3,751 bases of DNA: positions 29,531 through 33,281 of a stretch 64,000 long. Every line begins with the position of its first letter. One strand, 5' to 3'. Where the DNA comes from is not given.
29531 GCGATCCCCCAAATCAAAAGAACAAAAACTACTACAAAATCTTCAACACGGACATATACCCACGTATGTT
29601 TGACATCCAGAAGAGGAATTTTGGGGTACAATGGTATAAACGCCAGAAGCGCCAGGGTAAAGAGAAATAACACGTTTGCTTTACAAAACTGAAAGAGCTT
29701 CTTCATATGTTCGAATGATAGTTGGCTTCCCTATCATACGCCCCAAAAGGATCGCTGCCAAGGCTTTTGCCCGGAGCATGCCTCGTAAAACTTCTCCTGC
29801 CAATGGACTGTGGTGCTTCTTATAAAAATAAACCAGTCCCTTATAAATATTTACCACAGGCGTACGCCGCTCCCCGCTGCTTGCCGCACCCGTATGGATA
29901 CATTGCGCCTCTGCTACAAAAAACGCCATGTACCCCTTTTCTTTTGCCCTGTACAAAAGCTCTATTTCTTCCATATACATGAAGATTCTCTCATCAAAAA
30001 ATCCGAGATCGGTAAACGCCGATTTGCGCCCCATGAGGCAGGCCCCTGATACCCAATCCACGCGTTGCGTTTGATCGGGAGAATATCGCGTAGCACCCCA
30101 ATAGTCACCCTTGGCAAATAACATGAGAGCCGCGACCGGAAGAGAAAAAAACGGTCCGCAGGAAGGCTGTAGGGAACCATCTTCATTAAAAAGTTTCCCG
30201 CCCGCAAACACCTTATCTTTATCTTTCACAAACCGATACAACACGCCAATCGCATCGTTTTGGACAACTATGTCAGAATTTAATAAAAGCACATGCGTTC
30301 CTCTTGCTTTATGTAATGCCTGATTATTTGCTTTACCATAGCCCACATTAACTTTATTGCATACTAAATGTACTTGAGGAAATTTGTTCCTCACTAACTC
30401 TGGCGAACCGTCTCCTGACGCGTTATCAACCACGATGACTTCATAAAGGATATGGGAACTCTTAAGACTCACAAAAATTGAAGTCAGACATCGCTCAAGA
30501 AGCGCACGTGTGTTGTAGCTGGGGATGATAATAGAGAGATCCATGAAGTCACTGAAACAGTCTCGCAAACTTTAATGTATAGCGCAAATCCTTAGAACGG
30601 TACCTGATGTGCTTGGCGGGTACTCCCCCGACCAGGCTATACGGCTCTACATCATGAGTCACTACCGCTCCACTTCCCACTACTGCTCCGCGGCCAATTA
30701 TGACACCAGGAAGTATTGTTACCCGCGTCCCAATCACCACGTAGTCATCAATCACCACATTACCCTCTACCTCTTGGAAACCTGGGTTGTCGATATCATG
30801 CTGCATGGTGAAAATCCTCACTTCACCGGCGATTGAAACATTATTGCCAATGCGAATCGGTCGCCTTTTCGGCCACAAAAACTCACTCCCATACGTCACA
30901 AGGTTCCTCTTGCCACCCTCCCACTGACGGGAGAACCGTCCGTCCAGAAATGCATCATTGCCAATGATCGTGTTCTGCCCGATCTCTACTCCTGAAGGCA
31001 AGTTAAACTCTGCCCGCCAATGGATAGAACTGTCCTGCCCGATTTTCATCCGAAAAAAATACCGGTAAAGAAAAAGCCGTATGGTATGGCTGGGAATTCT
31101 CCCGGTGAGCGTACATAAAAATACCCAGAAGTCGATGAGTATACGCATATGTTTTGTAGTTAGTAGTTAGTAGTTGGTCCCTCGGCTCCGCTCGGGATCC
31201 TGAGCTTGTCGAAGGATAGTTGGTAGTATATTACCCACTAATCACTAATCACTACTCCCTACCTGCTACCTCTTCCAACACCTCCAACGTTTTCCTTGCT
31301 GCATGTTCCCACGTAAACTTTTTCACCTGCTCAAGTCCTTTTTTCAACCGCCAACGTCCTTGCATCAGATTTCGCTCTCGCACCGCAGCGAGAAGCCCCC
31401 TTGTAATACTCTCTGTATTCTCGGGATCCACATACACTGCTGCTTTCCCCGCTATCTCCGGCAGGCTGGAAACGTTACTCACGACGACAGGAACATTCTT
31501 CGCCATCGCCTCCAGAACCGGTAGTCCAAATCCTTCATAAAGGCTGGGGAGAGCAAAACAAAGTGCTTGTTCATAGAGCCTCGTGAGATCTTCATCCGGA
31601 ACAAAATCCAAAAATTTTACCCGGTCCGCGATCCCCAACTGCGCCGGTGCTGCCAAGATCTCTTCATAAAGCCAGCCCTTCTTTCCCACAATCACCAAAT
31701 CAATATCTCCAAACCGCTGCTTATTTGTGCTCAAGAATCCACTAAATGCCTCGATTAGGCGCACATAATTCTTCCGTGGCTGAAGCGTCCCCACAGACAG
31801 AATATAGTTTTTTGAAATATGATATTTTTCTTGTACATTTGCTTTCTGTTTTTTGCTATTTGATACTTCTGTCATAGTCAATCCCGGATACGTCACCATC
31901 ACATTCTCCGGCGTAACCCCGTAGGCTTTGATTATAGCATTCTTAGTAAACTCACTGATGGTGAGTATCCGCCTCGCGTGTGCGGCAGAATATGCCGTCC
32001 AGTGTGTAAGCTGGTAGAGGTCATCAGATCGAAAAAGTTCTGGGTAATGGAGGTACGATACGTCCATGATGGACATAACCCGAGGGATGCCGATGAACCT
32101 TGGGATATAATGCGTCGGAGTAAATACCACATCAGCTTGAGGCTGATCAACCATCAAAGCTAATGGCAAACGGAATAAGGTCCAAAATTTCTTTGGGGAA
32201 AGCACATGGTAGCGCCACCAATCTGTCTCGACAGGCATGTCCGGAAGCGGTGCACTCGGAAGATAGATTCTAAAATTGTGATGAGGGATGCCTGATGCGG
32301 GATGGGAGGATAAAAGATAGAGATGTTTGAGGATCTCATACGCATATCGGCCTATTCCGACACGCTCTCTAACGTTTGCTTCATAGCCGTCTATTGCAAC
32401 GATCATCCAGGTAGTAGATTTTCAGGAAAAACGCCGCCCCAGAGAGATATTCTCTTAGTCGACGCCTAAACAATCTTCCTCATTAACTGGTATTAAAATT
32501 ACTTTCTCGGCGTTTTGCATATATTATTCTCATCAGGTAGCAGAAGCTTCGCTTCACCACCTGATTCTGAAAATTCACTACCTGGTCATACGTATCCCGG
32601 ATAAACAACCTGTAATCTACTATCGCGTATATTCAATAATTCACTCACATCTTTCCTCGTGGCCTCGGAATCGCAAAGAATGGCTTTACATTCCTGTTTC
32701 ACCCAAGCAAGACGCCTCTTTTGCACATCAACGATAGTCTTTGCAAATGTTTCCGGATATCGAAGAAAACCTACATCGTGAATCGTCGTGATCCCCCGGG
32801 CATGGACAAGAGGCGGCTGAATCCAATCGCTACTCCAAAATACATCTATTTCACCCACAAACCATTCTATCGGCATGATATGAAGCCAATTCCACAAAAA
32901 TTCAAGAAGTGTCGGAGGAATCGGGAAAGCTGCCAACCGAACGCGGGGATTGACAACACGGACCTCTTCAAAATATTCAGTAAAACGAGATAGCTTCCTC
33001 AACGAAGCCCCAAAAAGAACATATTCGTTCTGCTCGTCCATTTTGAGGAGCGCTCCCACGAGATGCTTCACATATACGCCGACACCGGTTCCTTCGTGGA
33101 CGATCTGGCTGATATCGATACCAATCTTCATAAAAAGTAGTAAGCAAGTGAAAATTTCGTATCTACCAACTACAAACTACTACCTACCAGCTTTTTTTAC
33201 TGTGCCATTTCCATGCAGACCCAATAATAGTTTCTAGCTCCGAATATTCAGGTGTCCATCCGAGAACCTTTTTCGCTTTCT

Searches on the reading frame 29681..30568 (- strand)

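Call 79: search_protein_families(library=pfam, proteins=[window:29681-30568:-], max_evalue=0.0001)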
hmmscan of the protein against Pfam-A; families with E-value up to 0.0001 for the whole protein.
window:29681-30568:- (295 aa): 2 families
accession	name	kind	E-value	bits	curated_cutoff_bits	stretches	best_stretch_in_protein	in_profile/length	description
PF00535.33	Glycos_transf_2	-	1.6e-22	80.6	23.3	1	12-127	1-116/168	Glycosyl transferase family 2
PF13641.12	Glyco_tranf_2_3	-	9.6e-16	58.9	27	1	11-229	3-215/230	Glycosyltransferase like family 2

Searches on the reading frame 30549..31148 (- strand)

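Call 79: search_protein_families(library=pfam, proteins=[window:30549-31148:-], max_evalue=0.0001)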
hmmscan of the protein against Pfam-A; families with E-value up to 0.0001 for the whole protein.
window:30549-31148:- (199 aa): 2 families
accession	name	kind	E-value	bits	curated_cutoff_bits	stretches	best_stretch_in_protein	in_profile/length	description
PF00132.30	Hexapep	-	5.7e-13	48.4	27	1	130-165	1-36/36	Bacterial transferase hexapeptide (six repeats)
PF14602.12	Hexapep_2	-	2.5e-06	27.5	27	0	131-164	2-33/34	Hexapeptide repeat of succinyl-transferase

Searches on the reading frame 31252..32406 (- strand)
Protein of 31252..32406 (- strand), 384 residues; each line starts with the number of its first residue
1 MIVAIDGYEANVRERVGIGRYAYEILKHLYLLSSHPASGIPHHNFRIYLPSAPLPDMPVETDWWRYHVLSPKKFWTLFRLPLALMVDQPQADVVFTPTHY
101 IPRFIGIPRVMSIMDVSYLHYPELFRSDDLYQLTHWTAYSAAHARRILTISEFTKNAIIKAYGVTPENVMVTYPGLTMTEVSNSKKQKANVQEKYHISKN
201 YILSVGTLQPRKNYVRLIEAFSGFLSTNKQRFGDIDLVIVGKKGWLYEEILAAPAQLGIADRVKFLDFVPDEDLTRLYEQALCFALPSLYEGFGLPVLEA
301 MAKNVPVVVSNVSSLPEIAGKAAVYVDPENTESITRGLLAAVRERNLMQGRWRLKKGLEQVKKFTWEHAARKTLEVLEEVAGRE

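Call 79: search_protein_families(library=pfam, proteins=[window:31252-32406:-], max_evalue=0.0001)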
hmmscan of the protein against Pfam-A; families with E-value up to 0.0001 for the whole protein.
window:31252-32406:- (384 aa): 4 families
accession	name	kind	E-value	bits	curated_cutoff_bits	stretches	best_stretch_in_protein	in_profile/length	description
PF00534.26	Glycos_transf_1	-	9.2e-33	113.6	26.4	1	198-347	14-161/172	Glycosyl transferases group 1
PF13692.12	Glyco_trans_1_4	-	6.6e-27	94.9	27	1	200-340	2-138/142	Glycosyl transferases group 1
PF20706.3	GT4-conflict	-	1.1e-10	41.5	26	1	168-319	173-320/385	Family 4 Glycosyltransferase in conflict systems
PF13439.12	Glyco_transf_4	-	3.7e-07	30.8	28.5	1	71-176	53-166/170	Glycosyltransferase Family 4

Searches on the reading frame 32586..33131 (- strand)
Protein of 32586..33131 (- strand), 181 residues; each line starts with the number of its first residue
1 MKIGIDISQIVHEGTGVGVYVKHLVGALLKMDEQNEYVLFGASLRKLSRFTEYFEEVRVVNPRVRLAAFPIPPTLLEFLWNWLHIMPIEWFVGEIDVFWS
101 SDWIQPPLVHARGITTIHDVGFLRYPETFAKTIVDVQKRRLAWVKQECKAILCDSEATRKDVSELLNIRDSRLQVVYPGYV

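Call 79: search_protein_families(library=pfam, proteins=[window:32586-33131:-], max_evalue=0.0001)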
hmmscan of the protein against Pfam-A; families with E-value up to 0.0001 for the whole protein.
window:32586-33131:- (181 aa): 1 family
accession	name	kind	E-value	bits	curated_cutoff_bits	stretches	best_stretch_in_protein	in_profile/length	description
PF13439.12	Glyco_transf_4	-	3.9e-10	40.4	28.5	1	16-179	3-165/170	Glycosyltransferase Family 4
